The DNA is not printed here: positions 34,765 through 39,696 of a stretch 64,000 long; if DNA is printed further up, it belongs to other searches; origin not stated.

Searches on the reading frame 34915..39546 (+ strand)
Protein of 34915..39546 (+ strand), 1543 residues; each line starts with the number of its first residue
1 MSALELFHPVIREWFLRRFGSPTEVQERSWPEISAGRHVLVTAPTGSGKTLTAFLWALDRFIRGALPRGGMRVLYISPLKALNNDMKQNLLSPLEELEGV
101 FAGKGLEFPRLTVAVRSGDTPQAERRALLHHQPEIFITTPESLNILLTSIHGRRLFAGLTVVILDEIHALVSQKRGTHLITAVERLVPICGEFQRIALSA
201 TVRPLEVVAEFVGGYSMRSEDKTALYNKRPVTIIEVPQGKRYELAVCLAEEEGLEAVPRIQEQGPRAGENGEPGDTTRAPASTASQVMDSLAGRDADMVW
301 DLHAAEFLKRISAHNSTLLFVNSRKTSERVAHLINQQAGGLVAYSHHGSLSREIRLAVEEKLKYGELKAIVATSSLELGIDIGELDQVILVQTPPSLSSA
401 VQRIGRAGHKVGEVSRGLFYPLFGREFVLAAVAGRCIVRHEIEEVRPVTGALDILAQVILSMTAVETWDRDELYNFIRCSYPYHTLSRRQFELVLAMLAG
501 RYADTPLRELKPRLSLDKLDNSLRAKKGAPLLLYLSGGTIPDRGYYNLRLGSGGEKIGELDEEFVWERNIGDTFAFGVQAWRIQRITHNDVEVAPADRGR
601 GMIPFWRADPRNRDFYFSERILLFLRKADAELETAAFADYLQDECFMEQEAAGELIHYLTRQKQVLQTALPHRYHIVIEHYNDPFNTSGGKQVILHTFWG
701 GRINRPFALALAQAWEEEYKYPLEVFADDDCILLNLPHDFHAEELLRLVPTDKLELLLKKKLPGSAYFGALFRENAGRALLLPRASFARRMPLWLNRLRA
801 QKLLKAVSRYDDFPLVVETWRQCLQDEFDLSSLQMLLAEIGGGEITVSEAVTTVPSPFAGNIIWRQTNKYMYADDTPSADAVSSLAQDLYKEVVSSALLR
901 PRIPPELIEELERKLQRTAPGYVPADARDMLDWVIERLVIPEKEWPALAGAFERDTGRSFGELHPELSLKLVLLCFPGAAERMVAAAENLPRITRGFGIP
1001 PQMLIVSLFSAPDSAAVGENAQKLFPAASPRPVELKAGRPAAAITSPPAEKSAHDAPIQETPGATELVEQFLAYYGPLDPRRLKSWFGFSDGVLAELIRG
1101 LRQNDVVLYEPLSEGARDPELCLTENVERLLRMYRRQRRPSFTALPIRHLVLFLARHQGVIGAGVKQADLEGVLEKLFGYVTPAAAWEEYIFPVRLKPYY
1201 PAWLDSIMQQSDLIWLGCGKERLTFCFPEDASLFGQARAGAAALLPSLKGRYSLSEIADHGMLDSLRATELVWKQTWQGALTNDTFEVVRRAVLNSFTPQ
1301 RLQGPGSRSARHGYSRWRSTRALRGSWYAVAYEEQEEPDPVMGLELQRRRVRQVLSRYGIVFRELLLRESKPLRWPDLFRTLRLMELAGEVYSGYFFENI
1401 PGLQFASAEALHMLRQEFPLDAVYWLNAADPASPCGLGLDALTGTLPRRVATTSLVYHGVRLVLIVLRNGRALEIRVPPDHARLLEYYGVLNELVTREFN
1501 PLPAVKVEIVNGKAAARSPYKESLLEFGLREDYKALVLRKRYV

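Call 44: search_protein_families(library=pfam, proteins=[window:34915-39546:+], max_evalue=0.0001)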
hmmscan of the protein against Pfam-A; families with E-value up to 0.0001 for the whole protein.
window:34915-39546:+ (1543 aa): 7 families
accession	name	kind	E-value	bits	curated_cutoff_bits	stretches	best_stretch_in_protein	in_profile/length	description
PF08494.16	DEAD_assoc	-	4.2e-49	167.4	23.5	1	670-859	1-191/191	DEAD/H associated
PF19306.5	WH_Lhr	-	4.2e-36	124.3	27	1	437-599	3-164/168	Large helicase-related protein, winged helix domain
PF00270.35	DEAD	-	1.7e-30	106.4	26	1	23-203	1-161/167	DEAD/DEAH box helicase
PF23234.1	WH4_Lhr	-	1.4e-19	69.9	27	1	1349-1416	10-77/87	Large helicase-related protein, winged-helix domain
PF00271.37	Helicase_C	-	2.8e-18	66.6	23.5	1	311-408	12-107/110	Helicase conserved C-terminal domain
PF04851.21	ResIII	-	1.6e-08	35.1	22.5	1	36-202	23-162/164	Type III restriction enzyme, res subunit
PF23235.1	WH3_Lhr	-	6.5e-08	33.2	27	1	1170-1219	27-76/95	Large helicase-related protein, winged-helix domain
